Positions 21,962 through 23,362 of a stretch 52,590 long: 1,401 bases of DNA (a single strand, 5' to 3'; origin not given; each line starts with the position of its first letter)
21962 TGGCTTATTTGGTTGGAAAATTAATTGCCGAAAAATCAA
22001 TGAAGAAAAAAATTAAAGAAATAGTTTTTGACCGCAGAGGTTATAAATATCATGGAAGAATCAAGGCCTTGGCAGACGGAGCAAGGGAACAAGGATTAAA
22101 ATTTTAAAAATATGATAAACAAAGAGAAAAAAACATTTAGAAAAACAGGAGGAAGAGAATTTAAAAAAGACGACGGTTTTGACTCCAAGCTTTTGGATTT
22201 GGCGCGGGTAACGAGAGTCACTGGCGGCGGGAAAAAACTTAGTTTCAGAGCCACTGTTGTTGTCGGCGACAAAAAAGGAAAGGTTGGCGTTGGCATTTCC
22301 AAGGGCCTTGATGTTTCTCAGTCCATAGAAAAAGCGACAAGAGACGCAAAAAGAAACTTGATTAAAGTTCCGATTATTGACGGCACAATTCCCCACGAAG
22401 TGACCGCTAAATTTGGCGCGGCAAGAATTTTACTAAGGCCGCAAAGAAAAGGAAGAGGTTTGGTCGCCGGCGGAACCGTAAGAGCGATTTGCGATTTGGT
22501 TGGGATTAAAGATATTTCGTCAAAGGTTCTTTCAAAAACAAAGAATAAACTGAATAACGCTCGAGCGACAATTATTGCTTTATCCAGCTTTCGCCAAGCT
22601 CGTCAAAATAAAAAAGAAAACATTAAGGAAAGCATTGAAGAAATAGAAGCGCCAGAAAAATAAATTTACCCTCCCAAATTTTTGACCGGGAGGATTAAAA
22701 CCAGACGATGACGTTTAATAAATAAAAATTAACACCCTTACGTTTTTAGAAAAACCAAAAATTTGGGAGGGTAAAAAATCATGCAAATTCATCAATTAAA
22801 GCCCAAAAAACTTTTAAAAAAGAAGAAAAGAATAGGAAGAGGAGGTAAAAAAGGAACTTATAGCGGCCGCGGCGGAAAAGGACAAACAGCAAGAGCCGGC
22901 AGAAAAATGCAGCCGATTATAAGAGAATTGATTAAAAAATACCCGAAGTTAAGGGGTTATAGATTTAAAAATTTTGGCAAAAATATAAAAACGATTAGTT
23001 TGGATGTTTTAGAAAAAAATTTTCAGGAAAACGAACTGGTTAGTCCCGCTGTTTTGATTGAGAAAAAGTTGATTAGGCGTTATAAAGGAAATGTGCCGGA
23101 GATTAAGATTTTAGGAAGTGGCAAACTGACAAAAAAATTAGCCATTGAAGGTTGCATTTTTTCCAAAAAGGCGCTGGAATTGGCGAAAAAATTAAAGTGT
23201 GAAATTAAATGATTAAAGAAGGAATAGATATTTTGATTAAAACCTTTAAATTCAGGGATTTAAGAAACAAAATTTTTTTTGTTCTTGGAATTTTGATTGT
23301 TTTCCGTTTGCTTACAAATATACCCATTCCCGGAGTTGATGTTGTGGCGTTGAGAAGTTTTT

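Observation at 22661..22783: Palindromic elements spanning the upstream stop codon to the downstream start codon, pairing an anti-SD arm with the Shine-Dalgarno (at least 7 copies)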

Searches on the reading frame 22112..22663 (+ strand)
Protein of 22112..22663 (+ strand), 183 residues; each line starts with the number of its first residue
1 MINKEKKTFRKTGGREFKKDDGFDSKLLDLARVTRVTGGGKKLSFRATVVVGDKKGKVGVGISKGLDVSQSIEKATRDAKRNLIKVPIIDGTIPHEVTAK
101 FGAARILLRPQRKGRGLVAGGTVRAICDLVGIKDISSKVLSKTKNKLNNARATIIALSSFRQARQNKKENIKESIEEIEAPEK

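Call 13: search_protein_families(library=pfam, proteins=[window:22112-22663:+])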
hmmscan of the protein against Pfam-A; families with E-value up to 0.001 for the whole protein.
window:22112-22663:+ (183 aa): 2 families
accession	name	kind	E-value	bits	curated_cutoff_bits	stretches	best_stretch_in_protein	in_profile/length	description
PF03719.21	Ribosomal_S5_C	-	6.6e-23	80.4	21.5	1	99-168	1-69/71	Ribosomal protein S5, C-terminal domain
PF00333.26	Ribosomal_S5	-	9.9e-23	80.4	27.1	1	23-87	1-65/65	Ribosomal protein S5, N-terminal domain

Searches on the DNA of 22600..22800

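Call 73: search_rna_families(source=window, start=22600, end=22800, threshold=evalue, max_evalue=1)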
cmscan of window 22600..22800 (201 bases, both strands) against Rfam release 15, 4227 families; matches with E-value up to 1: 8.
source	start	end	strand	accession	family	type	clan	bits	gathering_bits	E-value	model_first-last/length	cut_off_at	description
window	22665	22775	-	RF00756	mir-299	Gene; miRNA;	-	22.3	67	0.013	10-54/63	no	mir-299 microRNA precursor family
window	22665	22778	-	RF00697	mir-186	Gene; miRNA;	-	22.2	70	0.035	1-82/82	no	mir-186 microRNA precursor family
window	22665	22775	-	RF04099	MIR837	Gene; miRNA;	-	20.5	117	0.065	1-122/122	no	MIR837 microRNA precursor family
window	22666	22774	+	RF03940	MIR9563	Gene; miRNA;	-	20.4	90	0.11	1-127/127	no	MIR9563 microRNA precursor family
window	22658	22780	-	RF03719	mir-3914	Gene; miRNA;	-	18.5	97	0.17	1-95/95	no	mir-3914 microRNA precursor family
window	22665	22775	-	RF04202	MIR5380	Gene; miRNA;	-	18.1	150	0.31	1-137/137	no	MIR5380 microRNA precursor family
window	22664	22776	-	RF03585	mir-3938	Gene; miRNA;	-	17.5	94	0.37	1-88/88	no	mir-3938 microRNA precursor family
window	22665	22775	+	RF04202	MIR5380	Gene; miRNA;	-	16.4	150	0.88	1-137/137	no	MIR5380 microRNA precursor family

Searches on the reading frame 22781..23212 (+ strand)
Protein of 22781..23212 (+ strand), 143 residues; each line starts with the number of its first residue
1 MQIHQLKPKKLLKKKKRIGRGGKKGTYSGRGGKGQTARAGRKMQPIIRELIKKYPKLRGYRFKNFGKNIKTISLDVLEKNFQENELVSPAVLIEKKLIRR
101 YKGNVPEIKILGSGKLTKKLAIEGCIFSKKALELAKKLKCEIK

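Call 13: search_protein_families(library=pfam, proteins=[window:22781-23212:+])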
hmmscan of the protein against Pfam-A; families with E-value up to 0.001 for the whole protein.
window:22781-23212:+ (143 aa): 1 family
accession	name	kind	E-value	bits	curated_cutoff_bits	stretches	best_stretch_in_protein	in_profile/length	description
PF00828.25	Ribosomal_L27A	-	7.3e-09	36.4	21.5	1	71-137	1-66/72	Ribosomal proteins 50S-L15, 50S-L18e, 60S-L27A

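Call 16: find_encoding_contigs(protein=window:22781-23212:+, flank=10000, max_places=10)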
Protein window:22781-23212:+ (143 aa): 1 contig read that carries it; 1 place shown.
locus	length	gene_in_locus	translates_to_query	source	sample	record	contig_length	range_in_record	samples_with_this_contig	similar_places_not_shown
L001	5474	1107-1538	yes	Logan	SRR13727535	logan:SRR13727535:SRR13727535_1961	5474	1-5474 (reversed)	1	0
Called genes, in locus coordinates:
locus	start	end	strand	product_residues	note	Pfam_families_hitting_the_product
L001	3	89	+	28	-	?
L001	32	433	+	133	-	PF00861:Ribosomal_L18p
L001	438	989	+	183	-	PF00333:Ribosomal_S5, PF03719:Ribosomal_S5_C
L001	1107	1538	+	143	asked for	PF00828:Ribosomal_L27A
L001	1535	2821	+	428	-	PF00344:SecY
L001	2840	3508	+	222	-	PF00406:ADK, PF13207:AAA_17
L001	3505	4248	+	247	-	PF00557:Peptidase_M24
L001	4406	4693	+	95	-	-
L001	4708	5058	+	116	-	-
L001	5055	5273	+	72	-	-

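Call 35: find_homologous_proteins(query=window:22781-23212:+, max_evalue=1e-20)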
Query window:22781-23212:+ (143 aa): 4174 proteins with E <= 1e-20 among 5759 candidates; the best 120 are listed.
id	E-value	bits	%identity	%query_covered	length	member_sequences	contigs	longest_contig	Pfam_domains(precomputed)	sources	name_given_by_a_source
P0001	3.1e-82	292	100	100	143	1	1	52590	PF00828.26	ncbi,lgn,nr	ncbi:MAG: uL15 family ribosomal protein [bacterium]|nr:uL15 family ribosomal protein [bacterium]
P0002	5.0e-70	252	85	100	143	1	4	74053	PF00828.26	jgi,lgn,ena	jgi:large subunit ribosomal protein L15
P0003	6.4e-58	213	74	100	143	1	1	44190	PF00828.26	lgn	-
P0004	1.4e-56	209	69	100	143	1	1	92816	PF00828.26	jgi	-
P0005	5.1e-56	207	71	100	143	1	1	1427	PF00828.26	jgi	-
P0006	3.5e-50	188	70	93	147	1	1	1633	PF00828.26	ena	-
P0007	2.5e-49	185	66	100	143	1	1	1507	PF00828.26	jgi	jgi:large subunit ribosomal protein L15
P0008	7.1e-49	184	62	100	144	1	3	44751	PF00828.26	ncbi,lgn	-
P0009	2.0e-48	182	66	97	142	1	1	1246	PF00828.26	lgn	-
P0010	4.2e-48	181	62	100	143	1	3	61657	PF00828.26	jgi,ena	-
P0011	4.5e-48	181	67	93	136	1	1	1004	PF00828.26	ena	-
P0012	1.1e-47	180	67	96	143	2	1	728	PF00828.26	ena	-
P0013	2.6e-47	179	65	99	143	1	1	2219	PF00828.26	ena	-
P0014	3.7e-47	178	59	100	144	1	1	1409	PF00828.26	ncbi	-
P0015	4.6e-47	178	64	93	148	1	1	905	PF00828.26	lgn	-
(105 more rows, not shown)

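Call 36: find_encoding_contigs(protein=P0002, flank=10000, max_places=2)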
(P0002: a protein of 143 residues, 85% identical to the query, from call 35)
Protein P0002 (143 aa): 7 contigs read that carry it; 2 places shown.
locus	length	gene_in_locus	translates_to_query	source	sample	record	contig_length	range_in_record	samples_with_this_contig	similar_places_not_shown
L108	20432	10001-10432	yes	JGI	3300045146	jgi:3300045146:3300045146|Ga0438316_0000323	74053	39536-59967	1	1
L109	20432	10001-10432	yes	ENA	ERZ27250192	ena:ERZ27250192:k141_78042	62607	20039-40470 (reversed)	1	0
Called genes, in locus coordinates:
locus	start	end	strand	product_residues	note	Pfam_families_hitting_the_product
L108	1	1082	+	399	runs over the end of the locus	PF00009:GTP_EFTU, PF03144:GTP_EFTU_D2, PF03143:GTP_EFTU_D3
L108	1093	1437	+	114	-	PF00338:Ribosomal_S10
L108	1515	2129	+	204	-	PF00297:Ribosomal_L3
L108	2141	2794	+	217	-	PF00573:Ribosomal_L4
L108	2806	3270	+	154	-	PF00276:Ribosomal_L23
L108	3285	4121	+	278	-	PF00181:Ribosomal_L2_N, PF03947:Ribosomal_L2_C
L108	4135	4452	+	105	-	PF00203:Ribosomal_S19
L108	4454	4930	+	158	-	PF00237:Ribosomal_L22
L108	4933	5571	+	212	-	PF07650:KH_2, PF00189:Ribosomal_S3_C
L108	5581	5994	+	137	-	PF00252:Ribosomal_L16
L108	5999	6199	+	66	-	PF00831:Ribosomal_L29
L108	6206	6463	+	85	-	PF00366:Ribosomal_S17, PF28229:FAM228 (weak)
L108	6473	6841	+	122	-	PF00238:Ribosomal_L14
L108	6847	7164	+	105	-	PF00467:KOW, PF17136:ribosomal_L24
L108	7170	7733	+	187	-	PF00281:Ribosomal_L5, PF00673:Ribosomal_L5_C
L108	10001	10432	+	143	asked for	PF00828:Ribosomal_L27A (weak)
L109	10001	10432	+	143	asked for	PF00828:Ribosomal_L27A (weak)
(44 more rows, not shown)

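Call 37: find_encoding_contigs(protein=P0003, flank=10000, max_places=1)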
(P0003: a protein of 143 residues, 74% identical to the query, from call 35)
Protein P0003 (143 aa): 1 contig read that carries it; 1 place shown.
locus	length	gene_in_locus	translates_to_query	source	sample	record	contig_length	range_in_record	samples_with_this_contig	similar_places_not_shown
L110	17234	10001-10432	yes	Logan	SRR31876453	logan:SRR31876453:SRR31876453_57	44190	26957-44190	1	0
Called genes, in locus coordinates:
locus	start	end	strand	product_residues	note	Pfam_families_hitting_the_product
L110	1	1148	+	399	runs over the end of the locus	PF00009:GTP_EFTU, PF03144:GTP_EFTU_D2, PF03143:GTP_EFTU_D3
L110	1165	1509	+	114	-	PF00338:Ribosomal_S10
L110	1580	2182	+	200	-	PF00297:Ribosomal_L3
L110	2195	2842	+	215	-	PF00573:Ribosomal_L4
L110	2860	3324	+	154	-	PF00276:Ribosomal_L23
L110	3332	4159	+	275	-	PF00181:Ribosomal_L2_N, PF03947:Ribosomal_L2_C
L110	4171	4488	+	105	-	PF00203:Ribosomal_S19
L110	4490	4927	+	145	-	PF00237:Ribosomal_L22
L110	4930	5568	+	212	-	PF07650:KH_2, PF00189:Ribosomal_S3_C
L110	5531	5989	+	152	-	PF00252:Ribosomal_L16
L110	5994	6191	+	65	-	PF00831:Ribosomal_L29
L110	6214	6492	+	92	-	PF00366:Ribosomal_S17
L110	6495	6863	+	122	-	PF00238:Ribosomal_L14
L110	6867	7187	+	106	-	PF17136:ribosomal_L24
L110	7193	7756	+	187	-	PF00281:Ribosomal_L5, PF00673:Ribosomal_L5_C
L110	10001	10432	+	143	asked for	PF00828:Ribosomal_L27A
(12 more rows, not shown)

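Call 38: find_encoding_contigs(protein=P0004, flank=10000, max_places=1)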
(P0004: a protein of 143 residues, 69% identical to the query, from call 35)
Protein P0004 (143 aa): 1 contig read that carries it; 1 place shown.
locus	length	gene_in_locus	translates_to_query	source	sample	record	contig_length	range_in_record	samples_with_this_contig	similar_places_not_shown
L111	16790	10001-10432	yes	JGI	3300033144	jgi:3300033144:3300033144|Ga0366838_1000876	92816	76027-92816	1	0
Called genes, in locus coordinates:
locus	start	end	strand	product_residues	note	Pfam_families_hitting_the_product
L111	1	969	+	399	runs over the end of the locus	PF00009:GTP_EFTU, PF03144:GTP_EFTU_D2, PF03143:GTP_EFTU_D3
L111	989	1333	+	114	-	PF00338:Ribosomal_S10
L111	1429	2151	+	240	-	PF00297:Ribosomal_L3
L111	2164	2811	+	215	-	PF00573:Ribosomal_L4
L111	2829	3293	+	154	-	PF00276:Ribosomal_L23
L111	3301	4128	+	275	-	PF00181:Ribosomal_L2_N, PF03947:Ribosomal_L2_C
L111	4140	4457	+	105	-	PF00203:Ribosomal_S19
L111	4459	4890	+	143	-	PF00237:Ribosomal_L22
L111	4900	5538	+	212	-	PF07650:KH_2, PF00189:Ribosomal_S3_C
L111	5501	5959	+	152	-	PF00252:Ribosomal_L16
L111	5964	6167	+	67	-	PF00831:Ribosomal_L29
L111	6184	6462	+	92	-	PF00366:Ribosomal_S17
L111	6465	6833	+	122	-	PF00238:Ribosomal_L14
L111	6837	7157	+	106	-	PF17136:ribosomal_L24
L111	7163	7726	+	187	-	PF00281:Ribosomal_L5, PF00673:Ribosomal_L5_C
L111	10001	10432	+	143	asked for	PF00828:Ribosomal_L27A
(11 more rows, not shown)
